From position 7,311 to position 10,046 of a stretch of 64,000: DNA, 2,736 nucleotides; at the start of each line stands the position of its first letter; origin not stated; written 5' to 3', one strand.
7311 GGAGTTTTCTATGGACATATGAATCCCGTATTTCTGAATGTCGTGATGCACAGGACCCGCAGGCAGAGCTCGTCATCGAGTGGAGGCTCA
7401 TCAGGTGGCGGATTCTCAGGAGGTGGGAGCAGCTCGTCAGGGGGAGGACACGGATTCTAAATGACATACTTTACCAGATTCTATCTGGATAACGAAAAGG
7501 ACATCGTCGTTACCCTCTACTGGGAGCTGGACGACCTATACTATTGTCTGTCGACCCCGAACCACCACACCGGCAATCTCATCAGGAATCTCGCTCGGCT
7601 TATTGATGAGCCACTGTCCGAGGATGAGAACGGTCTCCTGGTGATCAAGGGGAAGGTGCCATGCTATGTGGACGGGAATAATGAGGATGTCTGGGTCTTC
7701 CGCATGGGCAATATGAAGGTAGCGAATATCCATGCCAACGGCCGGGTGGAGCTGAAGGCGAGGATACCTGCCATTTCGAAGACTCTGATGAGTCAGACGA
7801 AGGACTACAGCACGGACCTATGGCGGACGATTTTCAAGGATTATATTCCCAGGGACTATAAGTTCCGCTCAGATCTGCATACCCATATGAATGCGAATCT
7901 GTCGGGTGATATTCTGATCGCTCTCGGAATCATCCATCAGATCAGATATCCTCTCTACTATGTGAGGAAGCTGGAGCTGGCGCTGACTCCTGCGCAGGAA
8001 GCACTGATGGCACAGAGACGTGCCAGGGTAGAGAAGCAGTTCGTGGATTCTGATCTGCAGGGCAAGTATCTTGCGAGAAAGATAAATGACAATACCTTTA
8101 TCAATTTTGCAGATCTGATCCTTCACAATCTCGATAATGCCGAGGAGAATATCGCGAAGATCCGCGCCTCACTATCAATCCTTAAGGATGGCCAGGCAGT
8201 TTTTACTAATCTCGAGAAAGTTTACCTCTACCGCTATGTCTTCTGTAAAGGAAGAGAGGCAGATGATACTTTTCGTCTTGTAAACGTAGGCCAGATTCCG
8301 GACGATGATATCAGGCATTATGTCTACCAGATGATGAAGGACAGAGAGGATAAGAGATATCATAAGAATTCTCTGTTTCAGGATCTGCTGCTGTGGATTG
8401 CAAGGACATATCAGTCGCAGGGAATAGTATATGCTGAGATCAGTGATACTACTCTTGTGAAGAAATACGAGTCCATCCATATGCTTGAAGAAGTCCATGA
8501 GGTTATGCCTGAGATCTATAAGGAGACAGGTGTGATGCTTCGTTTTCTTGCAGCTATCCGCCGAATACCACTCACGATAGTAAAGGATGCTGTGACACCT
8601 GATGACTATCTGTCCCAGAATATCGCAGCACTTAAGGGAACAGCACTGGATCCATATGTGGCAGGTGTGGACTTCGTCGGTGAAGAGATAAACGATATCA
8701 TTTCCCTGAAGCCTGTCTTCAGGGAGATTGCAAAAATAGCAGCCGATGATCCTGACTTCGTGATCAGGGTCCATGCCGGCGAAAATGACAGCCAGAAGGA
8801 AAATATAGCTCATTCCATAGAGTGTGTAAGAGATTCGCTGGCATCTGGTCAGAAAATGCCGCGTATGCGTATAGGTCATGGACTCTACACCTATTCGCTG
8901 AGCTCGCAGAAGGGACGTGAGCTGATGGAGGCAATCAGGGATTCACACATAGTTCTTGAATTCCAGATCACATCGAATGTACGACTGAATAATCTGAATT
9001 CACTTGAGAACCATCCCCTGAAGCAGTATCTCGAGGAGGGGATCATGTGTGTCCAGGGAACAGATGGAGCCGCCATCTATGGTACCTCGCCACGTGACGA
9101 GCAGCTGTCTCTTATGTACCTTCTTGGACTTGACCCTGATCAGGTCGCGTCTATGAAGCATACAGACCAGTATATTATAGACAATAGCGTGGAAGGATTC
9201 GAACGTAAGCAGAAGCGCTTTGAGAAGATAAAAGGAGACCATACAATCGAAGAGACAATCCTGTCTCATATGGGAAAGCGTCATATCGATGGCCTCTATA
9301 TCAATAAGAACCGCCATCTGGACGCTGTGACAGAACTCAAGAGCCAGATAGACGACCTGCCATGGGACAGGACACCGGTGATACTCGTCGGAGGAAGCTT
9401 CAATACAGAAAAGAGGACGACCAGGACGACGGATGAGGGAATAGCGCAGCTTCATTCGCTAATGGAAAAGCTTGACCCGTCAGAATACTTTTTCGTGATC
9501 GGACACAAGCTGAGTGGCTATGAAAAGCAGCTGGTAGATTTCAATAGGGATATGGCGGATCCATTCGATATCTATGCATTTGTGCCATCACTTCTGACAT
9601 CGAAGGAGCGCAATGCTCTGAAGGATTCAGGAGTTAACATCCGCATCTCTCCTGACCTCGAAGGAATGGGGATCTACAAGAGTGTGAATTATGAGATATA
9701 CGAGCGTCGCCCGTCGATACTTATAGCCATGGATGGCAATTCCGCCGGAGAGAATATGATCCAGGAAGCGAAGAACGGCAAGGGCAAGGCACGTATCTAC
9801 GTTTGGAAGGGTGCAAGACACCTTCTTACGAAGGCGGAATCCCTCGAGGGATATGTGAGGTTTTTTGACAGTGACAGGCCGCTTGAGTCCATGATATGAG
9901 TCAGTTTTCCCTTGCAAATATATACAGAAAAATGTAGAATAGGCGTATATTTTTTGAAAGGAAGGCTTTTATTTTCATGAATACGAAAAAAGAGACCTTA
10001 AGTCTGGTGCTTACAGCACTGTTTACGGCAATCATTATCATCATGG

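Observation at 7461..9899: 812-aa fusion of an adenosine/AMP-deaminase-like amidohydrolase to a LOG-like nucleotide-nucleosidase domain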

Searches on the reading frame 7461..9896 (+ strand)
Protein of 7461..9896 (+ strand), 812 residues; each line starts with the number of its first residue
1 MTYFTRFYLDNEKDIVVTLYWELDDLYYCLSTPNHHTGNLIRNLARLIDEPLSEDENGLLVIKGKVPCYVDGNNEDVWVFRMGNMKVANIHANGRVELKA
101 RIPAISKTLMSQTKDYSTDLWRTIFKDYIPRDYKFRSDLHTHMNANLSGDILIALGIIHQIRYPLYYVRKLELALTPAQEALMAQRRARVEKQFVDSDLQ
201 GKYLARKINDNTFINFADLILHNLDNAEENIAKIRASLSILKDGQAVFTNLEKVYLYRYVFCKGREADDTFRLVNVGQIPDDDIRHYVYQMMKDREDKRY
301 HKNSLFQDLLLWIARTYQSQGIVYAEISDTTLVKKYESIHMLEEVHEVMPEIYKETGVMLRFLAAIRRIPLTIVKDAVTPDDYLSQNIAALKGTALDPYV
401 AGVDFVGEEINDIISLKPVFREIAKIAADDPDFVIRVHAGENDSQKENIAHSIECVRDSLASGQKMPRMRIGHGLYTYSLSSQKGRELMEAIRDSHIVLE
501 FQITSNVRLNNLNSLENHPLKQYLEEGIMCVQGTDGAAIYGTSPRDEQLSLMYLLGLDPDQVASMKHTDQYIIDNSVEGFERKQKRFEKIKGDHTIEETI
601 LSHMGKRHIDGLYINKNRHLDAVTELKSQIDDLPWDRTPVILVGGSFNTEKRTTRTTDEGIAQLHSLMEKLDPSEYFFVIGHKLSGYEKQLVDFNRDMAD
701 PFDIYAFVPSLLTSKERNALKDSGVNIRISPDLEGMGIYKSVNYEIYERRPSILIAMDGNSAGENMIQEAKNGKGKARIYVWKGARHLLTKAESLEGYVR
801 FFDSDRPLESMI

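Call 3: search_protein_families(library=pfam, proteins=[window:7461-9896:+], max_evalue=1)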
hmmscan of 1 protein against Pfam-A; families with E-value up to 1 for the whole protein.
window:7461-9896:+ (812 aa): 3 families
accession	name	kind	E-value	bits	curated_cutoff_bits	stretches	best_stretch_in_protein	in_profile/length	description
PF00962.28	A_deaminase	-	1.1e-15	58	27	1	312-566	76-306/330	Adenosine deaminase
PF13155.12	Toprim_2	-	0.078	13.8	22.1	0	745-772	36-64/88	Toprim-like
PF22598.2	CdsD_PD2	-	0.16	12.3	27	0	405-436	3-34/61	CdsD, periplasmic PD2 domain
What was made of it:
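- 7866..9134 (+): Adenosine-deaminase-type (PF00962/cog1816) TIM-barrel domain, aa ~136-558. Pfam 58 bits (call 3).
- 7989..8420 (+): Helical insertion (aa ~177-320) within the ADA barrel, absent from classical ADA. The Pfam match starts only at aa 312, at profile position 76 (call 3).
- On Adenosine/AMP deaminase family (Pfam PF00962, cog1816 amidohydrolases): PF00962 scores 58 bits against a gathering score of 27, over aa 312-566 (call 3).
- On LSDAT (TRPM-type SLOG; PF18171 / PF18139): The window protein has no hit (call 3).
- Closest known: TRPM-type SLOG. Different: The window protein itself does not match the Pfam LSDAT models (call 3).
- Checked: Pfam A_deaminase scores 58 bits against a cut-off of 27 (call 3).
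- The Pfam match is above its cut-off (call 3).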

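Call 4: search_protein_families(library=ncbifam, proteins=[window:7461-9896:+], max_evalue=1)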
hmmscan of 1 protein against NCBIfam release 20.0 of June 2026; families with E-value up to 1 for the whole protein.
window:7461-9896:+ (812 aa): 10 families
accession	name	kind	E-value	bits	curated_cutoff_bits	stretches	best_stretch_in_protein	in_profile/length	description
TIGR01430.1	aden_deam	equivalog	6.7e-13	48.4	216.55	1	306-543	69-279/323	adenosine deaminase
NF006846.0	PRK09358.1-1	equivalog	7.8e-13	48.2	459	1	402-566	165-309/333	adenosine deaminase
NF006848.0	PRK09358.1-3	equivalog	3.5e-11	43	426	1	387-568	143-304/325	adenosine deaminase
NF006854.0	PRK09358.3-1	equivalog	2.2e-10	40.1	530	1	465-568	217-315/344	adenosine deaminase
NF006847.0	PRK09358.1-2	equivalog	6.7e-09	35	412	1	321-565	99-330/364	adenosine deaminase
TIGR01431.1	adm_rel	subfamily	1.7e-06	27.1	315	1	398-545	288-421/479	adenosine deaminase-related growth factor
NF006850.0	PRK09358.1-6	equivalog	4.2e-06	25.8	419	1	430-566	186-306/334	adenosine deaminase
NF006849.0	PRK09358.1-5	equivalog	3.4e-05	23.1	494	1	466-565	221-315/350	adenosine deaminase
NF006856.0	PRK09358.3-3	equivalog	0.00014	21.1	510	1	398-551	159-292/316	adenosine deaminase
NF006859.0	PRK09358.3-6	equivalog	0.00028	20.2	549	1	491-549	221-278/299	adenosine deaminase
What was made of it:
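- On Adenosine deaminase equivalogs (NCBIfam TIGR01430, PRK09358 series): The best score is 48.4 bits against a cut-off of 216.6; the others are 20-48 bits against 412-549 (call 4).
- On LOG / PpnN family (PF03641, TIGR00730): No Pfam or NCBIfam hit at E<=1 (calls 3, 4).
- Closest known: Eukaryote-type AMP deaminase and ADAL/MAPDA. Different: NCBIfam ADA equivalog cut-offs are not reached (call 4).
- All NCBIfam ADA equivalog models score far below their cut-offs (48 against 216-549 bits, call 4).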

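Call 5: search_protein_families(library=padloc, proteins=[window:7461-9896:+], max_evalue=1)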
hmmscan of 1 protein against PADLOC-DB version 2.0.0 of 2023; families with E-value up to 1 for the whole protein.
window:7461-9896:+ (812 aa): 1 family
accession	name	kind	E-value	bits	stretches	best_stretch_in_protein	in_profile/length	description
PDLC01908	CARF5--CARF_ADA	-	6e-11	39.9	1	312-552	338-557/605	-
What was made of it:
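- On Cad1 (CARF-ADA): The PADLOC match covers only the ADA part (aa 312-552 to model 338-557, call 5).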

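Call 8: find_homologous_proteins(query=window:7461-9896:+)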
Query window:7461-9896:+ (812 aa): 5591 proteins with E <= 0.001 among 8000 candidates; the best 120 are listed.
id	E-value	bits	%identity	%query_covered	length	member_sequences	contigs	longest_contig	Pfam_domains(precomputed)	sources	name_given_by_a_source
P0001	0.0e+0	1836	99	100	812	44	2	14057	PF00962.29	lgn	-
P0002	0.0e+0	1466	80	98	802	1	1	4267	PF00962.29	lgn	-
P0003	0.0e+0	1434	77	100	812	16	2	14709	PF00962.29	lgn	-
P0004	0.0e+0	1254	69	100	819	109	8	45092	PF00962.29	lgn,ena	-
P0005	0.0e+0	1240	68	100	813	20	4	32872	PF00962.29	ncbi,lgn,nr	ncbi:MAG: adenosine deaminase [Lachnospiraceae bacterium]|nr:adenosine deaminase [Lachnospiraceae ba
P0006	0.0e+0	1233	68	100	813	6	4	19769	PF00962.29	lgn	-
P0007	0.0e+0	1229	66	100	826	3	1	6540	PF00962.29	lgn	-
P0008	0.0e+0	1229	66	100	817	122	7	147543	PF00962.29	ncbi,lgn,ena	-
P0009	0.0e+0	1207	66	100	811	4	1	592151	PF00962.29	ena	-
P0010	0.0e+0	1206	66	99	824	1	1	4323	PF00962.29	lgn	-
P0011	0.0e+0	1203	65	100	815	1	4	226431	PF00962.29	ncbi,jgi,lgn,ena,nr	ncbi:MAG: adenosine deaminase [Eubacterium sp.]|nr:adenosine deaminase [Eubacterium sp.]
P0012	0.0e+0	1200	66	100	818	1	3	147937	PF00962.29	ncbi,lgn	-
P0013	0.0e+0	1200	66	100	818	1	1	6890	PF00962.29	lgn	-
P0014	0.0e+0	1200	66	100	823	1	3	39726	PF00962.29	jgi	jgi:adenosine deaminase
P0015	0.0e+0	1197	66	100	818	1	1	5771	PF00962.29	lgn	-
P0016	0.0e+0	1196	66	100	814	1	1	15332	PF00962.29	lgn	-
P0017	0.0e+0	1195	66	100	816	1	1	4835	PF00962.29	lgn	-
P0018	0.0e+0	1195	66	99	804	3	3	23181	PF00962.29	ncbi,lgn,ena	-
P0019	0.0e+0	1195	66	100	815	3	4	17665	PF00962.29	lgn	-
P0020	0.0e+0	1194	66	100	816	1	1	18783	PF00962.29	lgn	-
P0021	0.0e+0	1194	66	100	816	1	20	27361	PF00962.29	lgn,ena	-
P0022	0.0e+0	1194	66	100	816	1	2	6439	PF00962.29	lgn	-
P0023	0.0e+0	1194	66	100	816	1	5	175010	PF00962.29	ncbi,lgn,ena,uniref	ncbi:adenosine deaminase [Bilifractor sp. LCP21S3_A7]|uniref:adenosine deaminase n=1 Tax=Bilifractor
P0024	0.0e+0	1194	66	100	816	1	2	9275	PF00962.29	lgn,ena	-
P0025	0.0e+0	1193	65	100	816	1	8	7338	PF00962.29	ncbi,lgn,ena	-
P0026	0.0e+0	1193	65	100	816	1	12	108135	PF00962.29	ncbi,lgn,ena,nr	ncbi:MAG: adenosine deaminase [Eubacterium sp.]|nr:adenosine deaminase [Eubacterium sp.]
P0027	0.0e+0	1193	65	100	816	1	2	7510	PF00962.29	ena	-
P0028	0.0e+0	1193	65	100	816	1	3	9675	PF00962.29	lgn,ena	-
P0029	0.0e+0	1193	66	100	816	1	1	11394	PF00962.29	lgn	-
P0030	0.0e+0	1193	66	100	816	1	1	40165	PF00962.29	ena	-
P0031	0.0e+0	1193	66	100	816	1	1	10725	PF00962.29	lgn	-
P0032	0.0e+0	1193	66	100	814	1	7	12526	PF00962.29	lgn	-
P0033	0.0e+0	1193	65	100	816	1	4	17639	PF00962.29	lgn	-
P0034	0.0e+0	1192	66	100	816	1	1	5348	PF00962.29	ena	-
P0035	0.0e+0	1192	66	100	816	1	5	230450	PF00962.29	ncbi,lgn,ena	-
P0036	0.0e+0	1192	65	100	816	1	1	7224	PF00962.29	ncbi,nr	ncbi:MAG: adenosine deaminase [Bilifractor sp.]|nr:adenosine deaminase [Bilifractor sp.]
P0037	0.0e+0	1192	65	100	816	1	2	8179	PF00962.29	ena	-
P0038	0.0e+0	1192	65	100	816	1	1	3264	PF00962.29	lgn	-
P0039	0.0e+0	1192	65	100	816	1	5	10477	PF00962.29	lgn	-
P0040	0.0e+0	1192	65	100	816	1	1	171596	PF00962.29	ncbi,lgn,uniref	ncbi:adenosine deaminase [Bilifractor sp. HCP3S3_D3]|uniref:adenosine deaminase n=1 Tax=Bilifractor 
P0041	0.0e+0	1192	65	100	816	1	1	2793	PF00962.29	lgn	-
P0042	0.0e+0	1191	65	100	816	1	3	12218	PF00962.29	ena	-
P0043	0.0e+0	1191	65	100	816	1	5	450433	PF00962.29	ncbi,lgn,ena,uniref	ncbi:adenosine deaminase [Bilifractor sp. LCP19S3_H10]|uniref:adenosine deaminase n=1 Tax=unclassifi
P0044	0.0e+0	1191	65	100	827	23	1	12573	PF00962.29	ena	-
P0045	0.0e+0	1191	65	100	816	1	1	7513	PF00962.29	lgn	-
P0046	0.0e+0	1191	65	100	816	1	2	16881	PF00962.29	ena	-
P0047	0.0e+0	1191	65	100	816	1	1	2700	PF00962.29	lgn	-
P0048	0.0e+0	1191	65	100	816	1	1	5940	PF00962.29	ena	-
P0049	0.0e+0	1191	65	100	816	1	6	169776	PF00962.29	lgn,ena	-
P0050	0.0e+0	1190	65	100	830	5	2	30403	PF00962.29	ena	-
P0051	0.0e+0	1190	64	100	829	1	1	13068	PF00962.29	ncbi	-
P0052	0.0e+0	1190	65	100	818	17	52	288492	PF00962.29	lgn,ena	-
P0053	0.0e+0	1190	65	100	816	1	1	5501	PF00962.29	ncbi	ncbi:MAG: adenosine deaminase [Bilifractor sp.]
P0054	0.0e+0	1190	65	100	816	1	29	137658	PF00962.29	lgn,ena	-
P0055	0.0e+0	1190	65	100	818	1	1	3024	PF00962.29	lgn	-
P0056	0.0e+0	1190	64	100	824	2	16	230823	PF00962.29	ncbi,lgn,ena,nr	ncbi:Adenosine/AMP deaminase [Lachnospiraceae bacterium KH1T2]|nr:Adenosine/AMP deaminase [Lachnospi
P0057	0.0e+0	1190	66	100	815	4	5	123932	PF00962.29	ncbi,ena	-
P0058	0.0e+0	1189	65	99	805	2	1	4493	PF00962.29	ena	-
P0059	0.0e+0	1189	66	100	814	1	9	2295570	PF00962.29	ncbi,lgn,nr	ncbi:MAG: adenosine deaminase [Lachnospiraceae bacterium]|nr:adenosine deaminase [Lachnospiraceae ba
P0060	0.0e+0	1189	66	100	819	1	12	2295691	PF00962.29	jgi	jgi:adenosine deaminase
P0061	0.0e+0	1188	65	100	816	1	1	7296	PF00962.29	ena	-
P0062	0.0e+0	1188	65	100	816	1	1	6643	PF00962.29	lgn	-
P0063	0.0e+0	1188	66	100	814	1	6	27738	PF00962.29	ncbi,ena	-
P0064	0.0e+0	1188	66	100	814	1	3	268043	PF00962.29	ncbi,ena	-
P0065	0.0e+0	1187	65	100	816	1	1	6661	PF00962.29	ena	-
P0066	0.0e+0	1187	64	100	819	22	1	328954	PF00962.29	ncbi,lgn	-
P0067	0.0e+0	1186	65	100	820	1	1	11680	PF00962.29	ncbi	-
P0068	0.0e+0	1186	65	100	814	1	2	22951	PF00962.29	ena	-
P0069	0.0e+0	1185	65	100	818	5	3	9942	PF00962.29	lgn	-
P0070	0.0e+0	1184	65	100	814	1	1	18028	PF00962.29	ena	-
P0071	0.0e+0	1184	65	100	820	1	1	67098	PF00962.29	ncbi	ncbi:MAG: adenosine deaminase [Bilifractor sp.]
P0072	0.0e+0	1181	64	100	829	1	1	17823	PF00962.29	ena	-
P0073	0.0e+0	1181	65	100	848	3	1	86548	PF00962.29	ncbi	-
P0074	0.0e+0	1181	64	100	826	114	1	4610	PF00962.29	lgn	-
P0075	0.0e+0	1180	63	100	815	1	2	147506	PF00962.29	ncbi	-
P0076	0.0e+0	1177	65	100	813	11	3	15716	PF00962.29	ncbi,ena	-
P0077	0.0e+0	1175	65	100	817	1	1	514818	PF00962.29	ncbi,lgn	-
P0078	0.0e+0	1175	64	100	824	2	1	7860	PF00962.29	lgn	-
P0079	0.0e+0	1175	64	100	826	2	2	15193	PF00962.29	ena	-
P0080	0.0e+0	1173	64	100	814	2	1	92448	PF00962.29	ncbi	-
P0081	0.0e+0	1171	64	100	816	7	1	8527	PF00962.29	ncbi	-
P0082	0.0e+0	1171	64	100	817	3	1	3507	PF00962.29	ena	-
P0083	0.0e+0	1170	64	100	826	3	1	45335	PF00962.29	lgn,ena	-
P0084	0.0e+0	1167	63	100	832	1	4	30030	PF00962.29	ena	-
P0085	0.0e+0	1166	63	100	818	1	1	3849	PF00962.29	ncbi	-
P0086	0.0e+0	1165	64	100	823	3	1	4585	PF00962.29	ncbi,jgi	jgi:adenosine deaminase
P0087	0.0e+0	1164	64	100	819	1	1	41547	PF00962.29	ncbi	-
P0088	0.0e+0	1164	63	100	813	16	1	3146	PF00962.29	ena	-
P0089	0.0e+0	1164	63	100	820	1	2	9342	PF00962.29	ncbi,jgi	jgi:adenosine deaminase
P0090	0.0e+0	1162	64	99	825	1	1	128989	PF00962.29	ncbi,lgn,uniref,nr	ncbi:hypothetical protein [Butyrivibrio proteoclasticus]|uniref:hypothetical protein n=1 Tax=Butyriv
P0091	0.0e+0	1161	62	100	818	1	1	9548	PF00962.29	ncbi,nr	ncbi:MAG: adenosine deaminase [Pseudobutyrivibrio sp.]|nr:adenosine deaminase [Pseudobutyrivibrio sp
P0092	0.0e+0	1161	63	100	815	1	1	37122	PF00962.29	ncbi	-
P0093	0.0e+0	1161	64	99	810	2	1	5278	PF00962.29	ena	-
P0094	0.0e+0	1160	63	100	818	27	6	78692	PF00962.29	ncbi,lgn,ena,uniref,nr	ncbi:MAG: adenosine deaminase [Pseudobutyrivibrio sp.]|uniref:adenosine deaminase n=1 Tax=Pseudobuty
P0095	0.0e+0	1159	63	100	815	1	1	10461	PF00962.29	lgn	-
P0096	0.0e+0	1158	64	99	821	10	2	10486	PF00962.29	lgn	-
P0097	0.0e+0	1158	63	100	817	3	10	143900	PF00962.29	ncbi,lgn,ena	-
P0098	0.0e+0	1157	62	100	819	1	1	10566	PF00962.29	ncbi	-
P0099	0.0e+0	1156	63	100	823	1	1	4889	PF00962.29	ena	-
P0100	0.0e+0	1156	63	100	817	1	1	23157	PF00962.29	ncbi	-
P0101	0.0e+0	1156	62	100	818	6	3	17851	PF00962.29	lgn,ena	-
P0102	0.0e+0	1156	63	100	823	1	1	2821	PF00962.29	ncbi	-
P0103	0.0e+0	1156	63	100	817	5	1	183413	PF00962.29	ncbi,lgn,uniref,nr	ncbi:adenosine deaminase [Butyrivibrio sp. NC2002]|uniref:adenosine deaminase n=1 Tax=Butyrivibrio s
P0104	0.0e+0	1156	66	96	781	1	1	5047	PF00962.29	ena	-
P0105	0.0e+0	1155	63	100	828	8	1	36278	PF00962.29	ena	-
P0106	0.0e+0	1155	63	100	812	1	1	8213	PF00962.29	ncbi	-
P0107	0.0e+0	1155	63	100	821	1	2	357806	PF00962.29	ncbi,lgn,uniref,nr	ncbi:adenosine deaminase [Butyrivibrio sp. VCB2006]|uniref:adenosine deaminase n=1 Tax=Butyrivibrio 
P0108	0.0e+0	1155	63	99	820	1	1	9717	PF00962.29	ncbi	-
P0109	0.0e+0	1155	62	100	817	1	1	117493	PF00962.29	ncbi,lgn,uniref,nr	ncbi:Adenosine/AMP deaminase [Pseudobutyrivibrio sp. OR37]|uniref:hypothetical protein n=1 Tax=Pseud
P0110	0.0e+0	1155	63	100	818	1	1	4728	PF00962.29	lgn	-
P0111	0.0e+0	1154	63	100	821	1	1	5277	PF00962.29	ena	-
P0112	0.0e+0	1154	63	100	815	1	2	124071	PF00962.29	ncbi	-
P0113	0.0e+0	1154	63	100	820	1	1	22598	PF00962.29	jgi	jgi:adenosine deaminase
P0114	0.0e+0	1154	62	100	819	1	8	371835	PF00962.29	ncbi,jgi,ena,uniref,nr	ncbi:MAG: adenosine deaminase [Pseudobutyrivibrio ruminis]|uniref:adenosine deaminase n=1 Tax=Pseudo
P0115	0.0e+0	1154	63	100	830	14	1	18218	PF00962.29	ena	-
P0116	0.0e+0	1154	63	100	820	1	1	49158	PF00962.29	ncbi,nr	ncbi:MAG: adenosine deaminase [Butyrivibrio sp.]|nr:adenosine deaminase [Butyrivibrio sp.]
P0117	0.0e+0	1154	63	100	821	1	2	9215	PF00962.29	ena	-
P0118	0.0e+0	1154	62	100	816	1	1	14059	PF00962.29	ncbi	-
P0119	0.0e+0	1153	63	100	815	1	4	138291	PF00962.29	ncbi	-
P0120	0.0e+0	1153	62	100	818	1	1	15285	PF00962.29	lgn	-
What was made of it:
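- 7461..9899 (+): Complete ORF (812 aa plus stop) of the ADA-SLOG fusion protein. Full-length homologues of 62-80% identity occur in Lachnospiraceae (call 8).
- Public annotation is simply 'adenosine deaminase' (call 8).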
